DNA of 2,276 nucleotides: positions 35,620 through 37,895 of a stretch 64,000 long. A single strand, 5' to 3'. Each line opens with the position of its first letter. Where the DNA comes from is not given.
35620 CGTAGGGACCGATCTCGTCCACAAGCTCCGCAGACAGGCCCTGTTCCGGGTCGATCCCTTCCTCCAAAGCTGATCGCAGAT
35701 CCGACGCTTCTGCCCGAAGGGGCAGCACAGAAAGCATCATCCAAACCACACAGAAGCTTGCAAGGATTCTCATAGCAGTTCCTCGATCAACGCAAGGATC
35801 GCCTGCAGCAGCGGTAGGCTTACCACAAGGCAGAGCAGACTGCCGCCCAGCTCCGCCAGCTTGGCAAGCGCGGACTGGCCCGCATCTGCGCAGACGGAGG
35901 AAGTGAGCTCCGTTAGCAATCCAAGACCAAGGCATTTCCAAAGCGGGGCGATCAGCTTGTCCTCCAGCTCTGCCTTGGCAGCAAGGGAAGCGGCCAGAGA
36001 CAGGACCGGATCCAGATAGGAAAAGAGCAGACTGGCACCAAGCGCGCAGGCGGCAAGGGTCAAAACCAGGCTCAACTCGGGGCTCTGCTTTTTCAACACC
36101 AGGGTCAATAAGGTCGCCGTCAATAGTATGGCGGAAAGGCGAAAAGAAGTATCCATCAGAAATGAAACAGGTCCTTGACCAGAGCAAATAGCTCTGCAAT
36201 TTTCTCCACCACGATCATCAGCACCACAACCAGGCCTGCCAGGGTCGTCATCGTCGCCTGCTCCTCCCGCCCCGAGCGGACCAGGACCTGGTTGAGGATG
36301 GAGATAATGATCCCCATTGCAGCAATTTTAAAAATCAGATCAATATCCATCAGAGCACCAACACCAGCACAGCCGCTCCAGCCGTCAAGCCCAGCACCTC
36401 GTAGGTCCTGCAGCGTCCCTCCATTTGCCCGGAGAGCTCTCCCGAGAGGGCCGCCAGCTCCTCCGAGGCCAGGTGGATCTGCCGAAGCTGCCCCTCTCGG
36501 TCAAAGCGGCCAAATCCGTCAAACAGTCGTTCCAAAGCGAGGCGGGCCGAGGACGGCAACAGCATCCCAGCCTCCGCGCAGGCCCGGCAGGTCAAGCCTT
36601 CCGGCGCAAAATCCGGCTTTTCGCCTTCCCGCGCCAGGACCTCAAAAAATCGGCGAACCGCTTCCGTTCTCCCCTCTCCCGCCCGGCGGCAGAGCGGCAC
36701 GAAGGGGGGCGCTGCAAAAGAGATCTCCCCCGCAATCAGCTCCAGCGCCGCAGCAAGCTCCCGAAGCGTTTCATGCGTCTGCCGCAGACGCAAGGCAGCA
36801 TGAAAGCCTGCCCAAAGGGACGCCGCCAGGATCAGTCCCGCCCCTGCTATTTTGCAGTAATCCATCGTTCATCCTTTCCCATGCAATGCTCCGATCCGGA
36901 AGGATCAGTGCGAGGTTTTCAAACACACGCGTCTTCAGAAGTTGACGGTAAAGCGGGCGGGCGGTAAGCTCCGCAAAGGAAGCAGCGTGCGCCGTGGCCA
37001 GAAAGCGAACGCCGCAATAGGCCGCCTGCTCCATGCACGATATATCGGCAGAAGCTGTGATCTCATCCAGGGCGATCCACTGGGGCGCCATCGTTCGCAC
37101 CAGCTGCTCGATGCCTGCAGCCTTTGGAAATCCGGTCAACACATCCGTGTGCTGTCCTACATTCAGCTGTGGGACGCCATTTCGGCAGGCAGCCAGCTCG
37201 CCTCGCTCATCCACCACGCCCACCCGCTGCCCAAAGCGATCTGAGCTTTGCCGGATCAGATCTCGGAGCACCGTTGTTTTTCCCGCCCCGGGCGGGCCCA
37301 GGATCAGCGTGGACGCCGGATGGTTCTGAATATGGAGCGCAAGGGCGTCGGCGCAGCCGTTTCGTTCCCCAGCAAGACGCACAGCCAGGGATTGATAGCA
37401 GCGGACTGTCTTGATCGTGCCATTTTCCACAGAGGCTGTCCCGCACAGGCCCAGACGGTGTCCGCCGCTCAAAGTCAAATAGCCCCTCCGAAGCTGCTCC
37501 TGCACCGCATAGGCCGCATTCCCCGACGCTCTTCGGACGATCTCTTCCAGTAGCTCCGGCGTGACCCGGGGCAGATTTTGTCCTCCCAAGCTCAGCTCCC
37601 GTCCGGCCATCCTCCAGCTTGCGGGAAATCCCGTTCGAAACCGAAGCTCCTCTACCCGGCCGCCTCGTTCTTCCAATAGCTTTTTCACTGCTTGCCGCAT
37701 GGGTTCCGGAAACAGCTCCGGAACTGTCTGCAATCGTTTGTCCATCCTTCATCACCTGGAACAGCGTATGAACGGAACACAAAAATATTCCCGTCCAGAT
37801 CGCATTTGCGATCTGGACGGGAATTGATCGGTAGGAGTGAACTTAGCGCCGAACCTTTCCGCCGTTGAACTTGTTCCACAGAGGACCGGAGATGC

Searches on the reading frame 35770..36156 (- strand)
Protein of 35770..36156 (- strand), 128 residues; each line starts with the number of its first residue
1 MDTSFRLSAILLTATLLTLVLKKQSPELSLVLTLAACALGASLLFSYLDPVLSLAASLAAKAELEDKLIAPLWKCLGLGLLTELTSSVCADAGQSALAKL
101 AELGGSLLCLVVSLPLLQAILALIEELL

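Call 41: search_protein_families(library=pfam, proteins=[window:35770-36156:-], max_evalue=0.001)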
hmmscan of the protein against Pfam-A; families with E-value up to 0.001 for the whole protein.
window:35770-36156:- (128 aa): 1 family
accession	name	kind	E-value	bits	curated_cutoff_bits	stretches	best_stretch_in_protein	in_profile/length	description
PF06686.16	SpoIIIAC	-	8.6e-17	61.5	24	1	72-127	1-56/56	Stage III sporulation protein AC/AD protein family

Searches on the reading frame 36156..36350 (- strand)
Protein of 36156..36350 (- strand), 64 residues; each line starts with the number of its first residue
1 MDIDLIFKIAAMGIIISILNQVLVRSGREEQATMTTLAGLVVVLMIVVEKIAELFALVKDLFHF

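Call 41: search_protein_families(library=pfam, proteins=[window:36156-36350:-], max_evalue=0.001)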
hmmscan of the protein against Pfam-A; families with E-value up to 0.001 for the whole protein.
window:36156-36350:- (64 aa): 2 families
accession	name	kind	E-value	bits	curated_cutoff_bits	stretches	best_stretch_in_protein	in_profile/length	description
PF06686.16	SpoIIIAC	-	1.1e-16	61.2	24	1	6-61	1-56/56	Stage III sporulation protein AC/AD protein family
PF24416.1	DUF7548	-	0.0009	19.7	27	1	12-58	49-95/137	Family of unknown function (DUF7548)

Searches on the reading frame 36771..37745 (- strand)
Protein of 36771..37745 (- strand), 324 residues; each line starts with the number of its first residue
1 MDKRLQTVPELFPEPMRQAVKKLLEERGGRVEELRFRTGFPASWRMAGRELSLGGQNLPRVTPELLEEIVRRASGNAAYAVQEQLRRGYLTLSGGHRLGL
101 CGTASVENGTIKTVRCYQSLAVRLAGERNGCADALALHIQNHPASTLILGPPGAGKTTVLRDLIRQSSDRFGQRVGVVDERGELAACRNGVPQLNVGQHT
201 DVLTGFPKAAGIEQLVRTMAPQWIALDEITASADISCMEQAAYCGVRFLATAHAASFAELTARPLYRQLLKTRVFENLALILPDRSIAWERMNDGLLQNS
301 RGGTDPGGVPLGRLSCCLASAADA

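Call 41: search_protein_families(library=pfam, proteins=[window:36771-37745:-], max_evalue=0.001)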
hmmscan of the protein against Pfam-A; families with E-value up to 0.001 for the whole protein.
window:36771-37745:- (324 aa): 7 families
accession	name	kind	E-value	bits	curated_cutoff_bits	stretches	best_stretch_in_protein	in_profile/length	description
PF19568.5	Spore_III_AA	-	2.8e-63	214.3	27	1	15-280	14-285/306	Sporulation stage III, protein AA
PF13191.12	AAA_16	-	0.00014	22.8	32.6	1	140-225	21-96/167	AAA ATPase domain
PF00437.27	T2SSE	-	0.0002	20.6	24.9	1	132-263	131-254/370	Type II/IV secretion system protein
PF13086.12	AAA_11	-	0.0004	20.7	27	1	138-168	12-42/257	AAA domain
PF13401.12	AAA_22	-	0.00069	20.4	27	0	142-170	4-32/130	AAA domain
PF25199.1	nSTAND_NTPase5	-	0.0007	19.9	34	0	136-183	34-81/145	Novel STAND NTPase 5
PF10412.15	TrwB_AAD_bind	-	0.00076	18.9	20.5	0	136-185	8-56/387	Type IV secretion-system coupling protein DNA-binding domain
